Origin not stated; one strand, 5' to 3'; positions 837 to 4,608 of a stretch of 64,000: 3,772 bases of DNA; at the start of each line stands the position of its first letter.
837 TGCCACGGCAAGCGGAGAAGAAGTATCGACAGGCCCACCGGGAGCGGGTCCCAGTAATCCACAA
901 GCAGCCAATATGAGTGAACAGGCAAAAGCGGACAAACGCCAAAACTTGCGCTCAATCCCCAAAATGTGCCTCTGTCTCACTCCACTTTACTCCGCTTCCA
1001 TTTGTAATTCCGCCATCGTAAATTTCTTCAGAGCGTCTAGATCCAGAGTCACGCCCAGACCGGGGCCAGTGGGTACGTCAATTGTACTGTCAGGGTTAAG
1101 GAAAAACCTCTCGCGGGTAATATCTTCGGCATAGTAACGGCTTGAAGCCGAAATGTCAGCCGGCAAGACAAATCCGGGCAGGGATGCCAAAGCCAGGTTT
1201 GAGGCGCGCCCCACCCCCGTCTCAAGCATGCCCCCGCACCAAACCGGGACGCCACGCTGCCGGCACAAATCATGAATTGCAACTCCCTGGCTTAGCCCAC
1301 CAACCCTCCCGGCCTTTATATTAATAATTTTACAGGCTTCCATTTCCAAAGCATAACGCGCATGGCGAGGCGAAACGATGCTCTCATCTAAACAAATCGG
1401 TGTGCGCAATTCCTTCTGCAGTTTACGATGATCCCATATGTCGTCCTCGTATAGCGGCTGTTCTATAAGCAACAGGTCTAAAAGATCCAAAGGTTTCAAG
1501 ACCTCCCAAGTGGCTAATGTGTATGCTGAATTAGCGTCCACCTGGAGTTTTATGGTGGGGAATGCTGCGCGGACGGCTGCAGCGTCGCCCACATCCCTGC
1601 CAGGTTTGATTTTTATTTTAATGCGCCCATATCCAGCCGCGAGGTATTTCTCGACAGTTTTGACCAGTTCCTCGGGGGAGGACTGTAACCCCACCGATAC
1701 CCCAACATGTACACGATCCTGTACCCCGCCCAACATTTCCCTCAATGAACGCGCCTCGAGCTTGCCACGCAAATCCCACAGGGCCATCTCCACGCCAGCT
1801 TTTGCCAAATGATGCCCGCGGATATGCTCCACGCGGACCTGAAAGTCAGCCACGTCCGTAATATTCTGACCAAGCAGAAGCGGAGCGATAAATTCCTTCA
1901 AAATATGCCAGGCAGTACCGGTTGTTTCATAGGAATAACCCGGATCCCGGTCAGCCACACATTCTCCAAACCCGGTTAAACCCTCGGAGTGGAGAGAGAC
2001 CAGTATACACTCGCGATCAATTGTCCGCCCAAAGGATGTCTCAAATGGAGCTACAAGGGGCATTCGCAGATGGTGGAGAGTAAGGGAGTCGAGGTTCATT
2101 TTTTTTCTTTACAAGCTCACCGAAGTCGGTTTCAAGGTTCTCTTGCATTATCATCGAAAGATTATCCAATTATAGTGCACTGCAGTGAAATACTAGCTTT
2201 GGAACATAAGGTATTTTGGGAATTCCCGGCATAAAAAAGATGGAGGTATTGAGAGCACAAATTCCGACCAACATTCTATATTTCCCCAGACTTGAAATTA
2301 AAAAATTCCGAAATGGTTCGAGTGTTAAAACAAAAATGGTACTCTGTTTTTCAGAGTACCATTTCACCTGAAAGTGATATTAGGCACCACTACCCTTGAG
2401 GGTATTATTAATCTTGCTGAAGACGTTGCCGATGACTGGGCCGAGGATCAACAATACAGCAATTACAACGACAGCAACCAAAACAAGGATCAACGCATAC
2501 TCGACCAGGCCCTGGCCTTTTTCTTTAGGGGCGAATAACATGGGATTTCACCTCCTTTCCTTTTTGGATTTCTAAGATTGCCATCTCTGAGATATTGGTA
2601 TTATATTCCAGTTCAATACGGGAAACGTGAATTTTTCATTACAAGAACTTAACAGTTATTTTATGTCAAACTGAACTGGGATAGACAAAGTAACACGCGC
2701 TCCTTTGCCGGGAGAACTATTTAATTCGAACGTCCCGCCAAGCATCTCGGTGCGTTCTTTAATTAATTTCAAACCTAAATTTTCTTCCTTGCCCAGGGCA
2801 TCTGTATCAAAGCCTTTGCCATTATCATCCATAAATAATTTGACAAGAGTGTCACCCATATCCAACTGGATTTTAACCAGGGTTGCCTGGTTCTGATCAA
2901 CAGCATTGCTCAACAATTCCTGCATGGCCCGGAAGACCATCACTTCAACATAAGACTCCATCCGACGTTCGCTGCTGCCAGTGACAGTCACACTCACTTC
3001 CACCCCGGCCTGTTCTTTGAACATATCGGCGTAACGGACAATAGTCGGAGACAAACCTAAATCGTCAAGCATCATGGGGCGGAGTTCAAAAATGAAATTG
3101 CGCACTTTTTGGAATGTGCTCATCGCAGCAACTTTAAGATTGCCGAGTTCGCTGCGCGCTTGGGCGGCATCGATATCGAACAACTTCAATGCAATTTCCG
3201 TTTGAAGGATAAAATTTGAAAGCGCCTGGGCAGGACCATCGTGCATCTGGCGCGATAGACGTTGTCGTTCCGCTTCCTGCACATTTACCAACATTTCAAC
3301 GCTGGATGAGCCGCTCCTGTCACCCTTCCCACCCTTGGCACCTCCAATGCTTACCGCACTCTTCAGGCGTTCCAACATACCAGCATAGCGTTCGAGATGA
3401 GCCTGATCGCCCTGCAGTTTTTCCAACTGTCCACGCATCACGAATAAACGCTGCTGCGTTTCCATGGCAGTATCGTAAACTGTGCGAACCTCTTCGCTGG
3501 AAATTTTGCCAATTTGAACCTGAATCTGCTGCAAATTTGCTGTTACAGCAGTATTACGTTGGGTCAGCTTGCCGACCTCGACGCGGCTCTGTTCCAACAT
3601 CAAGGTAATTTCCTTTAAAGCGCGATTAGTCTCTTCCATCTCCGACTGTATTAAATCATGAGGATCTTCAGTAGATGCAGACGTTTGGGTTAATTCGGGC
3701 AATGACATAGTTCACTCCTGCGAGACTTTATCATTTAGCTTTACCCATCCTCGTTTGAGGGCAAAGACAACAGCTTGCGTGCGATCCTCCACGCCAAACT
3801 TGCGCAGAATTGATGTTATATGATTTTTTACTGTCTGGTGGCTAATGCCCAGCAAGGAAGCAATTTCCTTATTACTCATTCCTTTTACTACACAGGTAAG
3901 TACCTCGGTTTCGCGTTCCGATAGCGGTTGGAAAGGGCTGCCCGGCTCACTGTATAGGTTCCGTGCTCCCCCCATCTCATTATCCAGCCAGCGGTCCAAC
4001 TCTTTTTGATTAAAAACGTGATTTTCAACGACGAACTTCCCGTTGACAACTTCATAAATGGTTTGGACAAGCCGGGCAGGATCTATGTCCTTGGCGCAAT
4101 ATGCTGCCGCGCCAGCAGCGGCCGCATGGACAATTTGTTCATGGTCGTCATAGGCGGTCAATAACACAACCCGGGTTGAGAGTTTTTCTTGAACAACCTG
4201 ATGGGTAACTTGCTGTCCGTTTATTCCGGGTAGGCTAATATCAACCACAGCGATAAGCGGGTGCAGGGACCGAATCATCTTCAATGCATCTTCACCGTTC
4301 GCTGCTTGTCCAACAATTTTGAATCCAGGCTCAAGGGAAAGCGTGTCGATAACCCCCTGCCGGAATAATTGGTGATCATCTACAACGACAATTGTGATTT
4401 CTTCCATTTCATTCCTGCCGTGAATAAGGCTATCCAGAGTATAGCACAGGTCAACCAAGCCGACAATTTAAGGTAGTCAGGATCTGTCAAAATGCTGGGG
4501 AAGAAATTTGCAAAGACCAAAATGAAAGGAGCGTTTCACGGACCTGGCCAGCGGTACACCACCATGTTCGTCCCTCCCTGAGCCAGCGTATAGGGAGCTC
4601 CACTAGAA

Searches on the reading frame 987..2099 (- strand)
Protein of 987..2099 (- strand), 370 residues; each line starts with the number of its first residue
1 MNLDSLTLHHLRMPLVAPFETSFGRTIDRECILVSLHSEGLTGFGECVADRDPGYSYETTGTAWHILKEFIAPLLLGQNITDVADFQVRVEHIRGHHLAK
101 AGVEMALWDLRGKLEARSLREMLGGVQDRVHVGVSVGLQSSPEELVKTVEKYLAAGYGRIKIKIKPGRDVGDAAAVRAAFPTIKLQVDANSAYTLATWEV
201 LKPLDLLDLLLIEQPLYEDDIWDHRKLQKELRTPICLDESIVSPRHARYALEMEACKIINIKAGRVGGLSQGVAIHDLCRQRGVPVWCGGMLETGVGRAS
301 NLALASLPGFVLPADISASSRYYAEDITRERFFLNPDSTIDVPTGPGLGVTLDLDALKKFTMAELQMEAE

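Call 50: search_protein_families(library=pfam, proteins=[window:987-2099:-], max_evalue=0.00001)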
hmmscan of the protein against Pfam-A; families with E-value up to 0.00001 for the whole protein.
window:987-2099:- (370 aa): 2 families
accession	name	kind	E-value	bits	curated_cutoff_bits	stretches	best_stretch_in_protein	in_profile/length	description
PF13378.12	MR_MLE_C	-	5.2e-45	154.3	29.4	1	145-355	2-218/219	Enolase C-terminal domain-like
PF02746.21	MR_MLE_N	-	6.9e-15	55.7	22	1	12-124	10-117/117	Mandelate racemase / muconate lactonizing enzyme, N-terminal domain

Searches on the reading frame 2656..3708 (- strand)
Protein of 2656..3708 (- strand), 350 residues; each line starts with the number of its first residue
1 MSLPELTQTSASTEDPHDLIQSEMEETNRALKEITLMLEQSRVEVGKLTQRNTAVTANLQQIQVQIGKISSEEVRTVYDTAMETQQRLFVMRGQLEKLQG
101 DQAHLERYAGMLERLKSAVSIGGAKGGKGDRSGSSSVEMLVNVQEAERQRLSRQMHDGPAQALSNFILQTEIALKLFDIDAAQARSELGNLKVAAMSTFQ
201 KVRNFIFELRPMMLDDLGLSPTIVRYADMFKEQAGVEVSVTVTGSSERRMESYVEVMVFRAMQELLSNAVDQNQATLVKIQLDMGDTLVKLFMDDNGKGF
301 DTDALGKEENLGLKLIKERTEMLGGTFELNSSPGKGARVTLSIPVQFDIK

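Call 50: search_protein_families(library=pfam, proteins=[window:2656-3708:-], max_evalue=0.00001)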
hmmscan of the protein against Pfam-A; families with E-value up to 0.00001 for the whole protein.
window:2656-3708:- (350 aa): 3 families
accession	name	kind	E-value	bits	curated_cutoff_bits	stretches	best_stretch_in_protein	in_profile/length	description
PF07730.19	HisKA_3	-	7.7e-13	49.2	24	1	147-212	1-66/68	Histidine kinase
PF02518.31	HATPase_c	-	6.5e-12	46.3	26.4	1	256-345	4-109/111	Histidine kinase-, DNA gyrase B-, and HSP90-like ATPase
PF05384.16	DegS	-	9.3e-06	25.6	27.6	0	21-108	26-113/159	Sensor protein DegS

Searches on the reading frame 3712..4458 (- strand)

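Call 50: search_protein_families(library=pfam, proteins=[window:3712-4458:-], max_evalue=0.00001)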
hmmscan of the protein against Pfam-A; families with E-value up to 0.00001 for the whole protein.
window:3712-4458:- (248 aa): 3 families
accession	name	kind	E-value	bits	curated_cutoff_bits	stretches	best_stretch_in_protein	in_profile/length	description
PF00072.30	Response_reg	-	6.8e-24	84.6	30.2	1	23-134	1-110/111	Response regulator receiver domain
PF00196.25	GerE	-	1.4e-21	76.3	23.5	1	177-233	1-57/57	Bacterial regulatory proteins, luxR family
PF08281.18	Sigma70_r4_2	-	5.9e-08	32.7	25.7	1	179-219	11-52/54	Sigma-70, region 4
